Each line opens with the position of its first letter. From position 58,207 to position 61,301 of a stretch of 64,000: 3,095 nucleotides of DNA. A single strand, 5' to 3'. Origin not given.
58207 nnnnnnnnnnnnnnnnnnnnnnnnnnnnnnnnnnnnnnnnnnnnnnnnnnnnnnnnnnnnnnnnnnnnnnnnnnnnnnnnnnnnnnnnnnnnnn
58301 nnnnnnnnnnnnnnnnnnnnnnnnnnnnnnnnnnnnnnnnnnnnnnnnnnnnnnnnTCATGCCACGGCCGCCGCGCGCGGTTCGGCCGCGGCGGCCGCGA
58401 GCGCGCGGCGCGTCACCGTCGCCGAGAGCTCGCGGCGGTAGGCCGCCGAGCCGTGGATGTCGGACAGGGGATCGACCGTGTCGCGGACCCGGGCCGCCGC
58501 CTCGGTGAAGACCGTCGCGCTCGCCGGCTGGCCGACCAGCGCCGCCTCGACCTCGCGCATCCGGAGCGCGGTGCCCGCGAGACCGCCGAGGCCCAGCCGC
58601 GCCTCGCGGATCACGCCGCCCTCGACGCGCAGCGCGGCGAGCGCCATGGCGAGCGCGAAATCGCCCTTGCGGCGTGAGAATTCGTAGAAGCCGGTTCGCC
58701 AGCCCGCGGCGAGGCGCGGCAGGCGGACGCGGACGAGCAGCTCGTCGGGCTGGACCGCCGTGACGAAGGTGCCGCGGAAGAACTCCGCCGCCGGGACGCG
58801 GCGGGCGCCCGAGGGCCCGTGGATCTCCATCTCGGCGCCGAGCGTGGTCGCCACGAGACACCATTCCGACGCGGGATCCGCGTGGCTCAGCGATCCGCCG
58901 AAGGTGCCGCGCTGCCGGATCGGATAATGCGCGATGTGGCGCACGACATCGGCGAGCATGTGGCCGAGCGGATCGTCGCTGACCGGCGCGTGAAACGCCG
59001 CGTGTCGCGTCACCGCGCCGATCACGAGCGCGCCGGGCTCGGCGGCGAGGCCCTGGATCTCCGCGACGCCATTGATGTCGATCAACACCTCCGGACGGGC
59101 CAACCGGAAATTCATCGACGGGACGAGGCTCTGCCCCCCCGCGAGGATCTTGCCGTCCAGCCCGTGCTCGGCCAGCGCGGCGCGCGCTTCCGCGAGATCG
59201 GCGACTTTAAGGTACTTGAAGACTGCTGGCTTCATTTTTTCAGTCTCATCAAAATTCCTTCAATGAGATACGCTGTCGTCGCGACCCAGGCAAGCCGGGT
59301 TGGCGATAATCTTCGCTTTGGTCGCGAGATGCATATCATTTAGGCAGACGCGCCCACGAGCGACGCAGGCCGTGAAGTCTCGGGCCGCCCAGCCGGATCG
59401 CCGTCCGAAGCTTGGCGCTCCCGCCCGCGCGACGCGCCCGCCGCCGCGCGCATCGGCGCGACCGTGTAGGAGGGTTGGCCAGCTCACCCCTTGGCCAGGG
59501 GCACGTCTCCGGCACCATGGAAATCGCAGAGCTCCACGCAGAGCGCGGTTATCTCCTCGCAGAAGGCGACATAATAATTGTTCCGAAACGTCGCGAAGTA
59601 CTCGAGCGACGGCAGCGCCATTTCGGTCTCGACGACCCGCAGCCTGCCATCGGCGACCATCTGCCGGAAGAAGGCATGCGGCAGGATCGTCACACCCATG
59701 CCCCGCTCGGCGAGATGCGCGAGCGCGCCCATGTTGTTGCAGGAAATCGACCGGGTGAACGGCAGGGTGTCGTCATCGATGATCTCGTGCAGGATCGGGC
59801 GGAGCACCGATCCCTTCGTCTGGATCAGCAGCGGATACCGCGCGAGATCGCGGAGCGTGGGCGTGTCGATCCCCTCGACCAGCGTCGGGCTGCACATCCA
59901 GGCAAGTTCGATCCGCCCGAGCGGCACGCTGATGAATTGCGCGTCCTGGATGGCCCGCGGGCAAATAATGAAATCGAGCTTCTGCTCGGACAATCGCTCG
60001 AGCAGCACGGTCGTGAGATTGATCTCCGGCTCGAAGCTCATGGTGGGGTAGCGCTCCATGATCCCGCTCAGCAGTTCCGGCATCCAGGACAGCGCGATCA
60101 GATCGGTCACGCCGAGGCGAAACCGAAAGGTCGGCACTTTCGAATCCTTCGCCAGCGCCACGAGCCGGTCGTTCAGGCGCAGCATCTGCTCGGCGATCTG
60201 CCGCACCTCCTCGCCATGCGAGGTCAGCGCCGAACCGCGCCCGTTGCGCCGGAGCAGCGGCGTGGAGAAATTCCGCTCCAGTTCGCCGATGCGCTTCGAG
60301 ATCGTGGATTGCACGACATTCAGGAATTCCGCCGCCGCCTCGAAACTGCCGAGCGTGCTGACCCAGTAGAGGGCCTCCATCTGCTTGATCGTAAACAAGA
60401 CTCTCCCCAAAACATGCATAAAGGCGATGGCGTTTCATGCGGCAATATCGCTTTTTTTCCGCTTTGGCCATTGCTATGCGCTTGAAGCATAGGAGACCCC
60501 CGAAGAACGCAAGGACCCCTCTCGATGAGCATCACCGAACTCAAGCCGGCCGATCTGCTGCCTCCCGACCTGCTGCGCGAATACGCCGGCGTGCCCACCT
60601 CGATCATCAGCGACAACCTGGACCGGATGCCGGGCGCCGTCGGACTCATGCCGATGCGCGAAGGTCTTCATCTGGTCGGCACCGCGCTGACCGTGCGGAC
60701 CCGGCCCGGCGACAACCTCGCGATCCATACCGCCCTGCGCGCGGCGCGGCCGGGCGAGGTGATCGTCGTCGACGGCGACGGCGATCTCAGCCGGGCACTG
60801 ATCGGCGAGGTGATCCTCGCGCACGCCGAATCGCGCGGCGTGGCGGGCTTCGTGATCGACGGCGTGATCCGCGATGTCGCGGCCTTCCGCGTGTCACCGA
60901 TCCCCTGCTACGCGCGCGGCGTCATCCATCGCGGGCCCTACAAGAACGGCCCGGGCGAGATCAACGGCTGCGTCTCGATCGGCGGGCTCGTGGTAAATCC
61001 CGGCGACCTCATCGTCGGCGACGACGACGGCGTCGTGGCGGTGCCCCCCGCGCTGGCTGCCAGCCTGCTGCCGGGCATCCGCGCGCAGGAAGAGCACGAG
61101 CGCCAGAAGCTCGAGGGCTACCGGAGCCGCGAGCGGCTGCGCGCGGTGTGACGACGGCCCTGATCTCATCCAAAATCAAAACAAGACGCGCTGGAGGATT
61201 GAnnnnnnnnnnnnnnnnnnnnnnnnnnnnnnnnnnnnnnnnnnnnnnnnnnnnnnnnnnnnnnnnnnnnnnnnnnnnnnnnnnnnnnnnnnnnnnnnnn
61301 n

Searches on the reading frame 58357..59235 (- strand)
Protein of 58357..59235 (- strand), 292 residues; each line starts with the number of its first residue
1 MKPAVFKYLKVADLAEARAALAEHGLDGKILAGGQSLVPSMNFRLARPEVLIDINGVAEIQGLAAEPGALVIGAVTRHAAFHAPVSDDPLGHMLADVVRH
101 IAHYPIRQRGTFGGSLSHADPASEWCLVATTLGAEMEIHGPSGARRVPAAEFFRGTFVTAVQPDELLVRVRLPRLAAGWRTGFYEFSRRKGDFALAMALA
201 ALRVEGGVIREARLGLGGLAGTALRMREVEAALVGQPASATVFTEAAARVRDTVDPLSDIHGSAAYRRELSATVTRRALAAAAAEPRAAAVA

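Call 63: search_protein_families(library=ncbifam, max_evalue=1e-10, proteins=[window:58357-59235:-])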
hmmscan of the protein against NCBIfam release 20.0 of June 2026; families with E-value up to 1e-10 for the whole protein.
window:58357-59235:- (292 aa): 6 families
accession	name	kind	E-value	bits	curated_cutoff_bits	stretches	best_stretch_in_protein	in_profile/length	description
NF041019.1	glyceraldDH_beta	equivalog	5.6e-67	225.9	350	1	1-281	1-279/280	glyceraldehyde dehydrogenase subunit beta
TIGR02963.1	xanthine_xdhA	equivalog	2.8e-34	118.6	467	1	19-277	205-463/468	xanthine dehydrogenase small subunit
NF043083.1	XdhB_XDHase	equivalog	1.6e-31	109.5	310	1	7-284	6-285/289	xanthine dehydrogenase subunit XdhB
TIGR03195.1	4hydrxCoA_B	equivalog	5.1e-31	108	404.55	1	131-280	167-317/321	4-hydroxybenzoyl-CoA reductase subunit beta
NF007427.0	PRK09971.1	equivalog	4.1e-27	95.1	287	1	7-285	6-286/292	xanthine dehydrogenase FAD-binding subunit XdhB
TIGR03199.1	pucC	equivalog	9.7e-13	48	306.05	1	25-273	14-260/264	xanthine dehydrogenase subunit C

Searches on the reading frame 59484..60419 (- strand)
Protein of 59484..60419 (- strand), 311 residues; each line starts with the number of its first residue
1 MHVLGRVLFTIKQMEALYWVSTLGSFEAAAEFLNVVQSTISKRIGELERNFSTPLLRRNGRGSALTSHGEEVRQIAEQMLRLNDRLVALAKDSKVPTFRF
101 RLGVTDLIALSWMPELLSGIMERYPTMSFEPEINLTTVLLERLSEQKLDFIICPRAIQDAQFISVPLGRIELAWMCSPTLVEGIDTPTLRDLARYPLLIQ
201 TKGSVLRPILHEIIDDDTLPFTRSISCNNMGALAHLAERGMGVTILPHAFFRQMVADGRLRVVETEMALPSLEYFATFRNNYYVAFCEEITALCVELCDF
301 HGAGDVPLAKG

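Call 63: search_protein_families(library=ncbifam, max_evalue=1e-10, proteins=[window:59484-60419:-])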
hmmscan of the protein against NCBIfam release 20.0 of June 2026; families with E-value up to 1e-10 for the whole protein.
window:59484-60419:- (311 aa): 28 families (the best 25 are shown)
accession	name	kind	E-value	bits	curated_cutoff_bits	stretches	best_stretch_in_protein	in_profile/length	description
NF040786.1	LysR_Sec_metab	equivalog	1e-27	97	250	1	11-266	3-265/298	selenium metabolism-associated LysR family transcriptional regulator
TIGR03339.1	phn_lysR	subfamily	3.7e-23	82.2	341.1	1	13-268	1-252/279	aminoethylphosphonate catabolism associated LysR family transcriptional regulator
TIGR03298.1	argP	subfamily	9e-21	74.2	273.55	1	11-279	3-271/292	ArgP/LysG family DNA-binding transcriptional regulator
TIGR02424.1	TF_pcaQ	equivalog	1.4e-20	73.4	303.8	1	12-266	6-265/300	pca operon transcription factor PcaQ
NF002964.0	PRK03635.1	subfamily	6.2e-20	71.4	197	1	11-272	5-266/297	ArgP/LysG family DNA-binding transcriptional regulator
NF040888.1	trans_reg_YafC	equivalog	6.8e-19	67.8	470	1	12-271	6-264/293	DNA-binding transcriptional regulator YafC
NF008352.0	PRK11139.1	subfamily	1.4e-17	63.8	288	1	25-275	22-268/305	transcriptional regulator GcvA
NF047520.1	trans_act_CidR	equivalog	1.4e-17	63.8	415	1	11-266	3-259/292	cidABC operon transcriptional activator CidR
NF009888.0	PRK13348.1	subfamily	3.3e-17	62.5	297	1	10-271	4-265/302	HTH-type transcriptional regulator ArgP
NF008416.0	PRK11242.1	equivalog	9.1e-17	61.3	277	1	18-281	10-273/300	transcriptional regulator CynR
NF040889.1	trans_reg_YeiE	equivalog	1.3e-16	60.7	480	1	9-268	3-259/288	DNA-binding transcriptional regulator YeiE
NF011673.1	PRK15092.1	equivalog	1.3e-16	60.6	530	1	19-272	21-259/293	transcriptional regulator LrhA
NF008284.0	PRK11062.1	equivalog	1.7e-16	60.2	219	1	18-268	13-263/299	transcriptional activator NhaR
NF008095.0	PRK10837.1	subfamily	3.5e-16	59.3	281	1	9-267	3-258/290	LysR family transcriptional regulator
NF053705.1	TransRegGltCGpos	equivalog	1.1e-15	57.7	350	1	13-257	5-252/300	glutamate biosynthesis transcriptional regulator GltC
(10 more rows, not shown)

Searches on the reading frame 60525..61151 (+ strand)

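Call 63: search_protein_families(library=ncbifam, max_evalue=1e-10, proteins=[window:60525-61151:+])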
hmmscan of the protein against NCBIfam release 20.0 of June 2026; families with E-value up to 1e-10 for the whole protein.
window:60525-61151:+ (208 aa): 9 families
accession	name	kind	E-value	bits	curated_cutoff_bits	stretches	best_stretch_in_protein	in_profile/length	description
NF004850.0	PRK06201.1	subfamily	1.6e-80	269.8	231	1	3-200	6-204/222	hypothetical protein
NF006731.0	PRK09262.1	equivalog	1e-33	116.8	179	1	41-197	46-202/229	4-carboxy-4-hydroxy-2-oxoadipate aldolase/oxaloacetate decarboxylase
TIGR02798.1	ligK_PcmE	equivalog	9.1e-32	110.4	304.5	1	41-197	40-196/222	4-carboxy-4-hydroxy-2-oxoadipate aldolase/oxaloacetate decarboxylase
NF005442.0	PRK07028.1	equivalog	1.2e-31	109.8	593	1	20-181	233-393/430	bifunctional hexulose-6-phosphate synthase/ribonuclease regulator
NF006093.0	PRK08245.1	subfamily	9.4e-27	93.9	208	1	66-193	77-205/240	hypothetical protein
NF006875.0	PRK09372.1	equivalog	4.4e-23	81.8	136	1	50-176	32-157/161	ribonuclease E activity regulator RraA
NF009399.0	PRK12764.1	equivalog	4.3e-22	78.8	444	1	39-193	299-464/501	fumarylacetoacetate hydrolase family protein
TIGR01935.1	NOT-MenG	subfamily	2.2e-20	73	123.8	1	50-171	28-148/150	RraA family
NF009134.0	PRK12487.1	equivalog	9.4e-19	67.7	196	1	51-173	33-154/161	putative 4-hydroxy-4-methyl-2-oxoglutarate aldolase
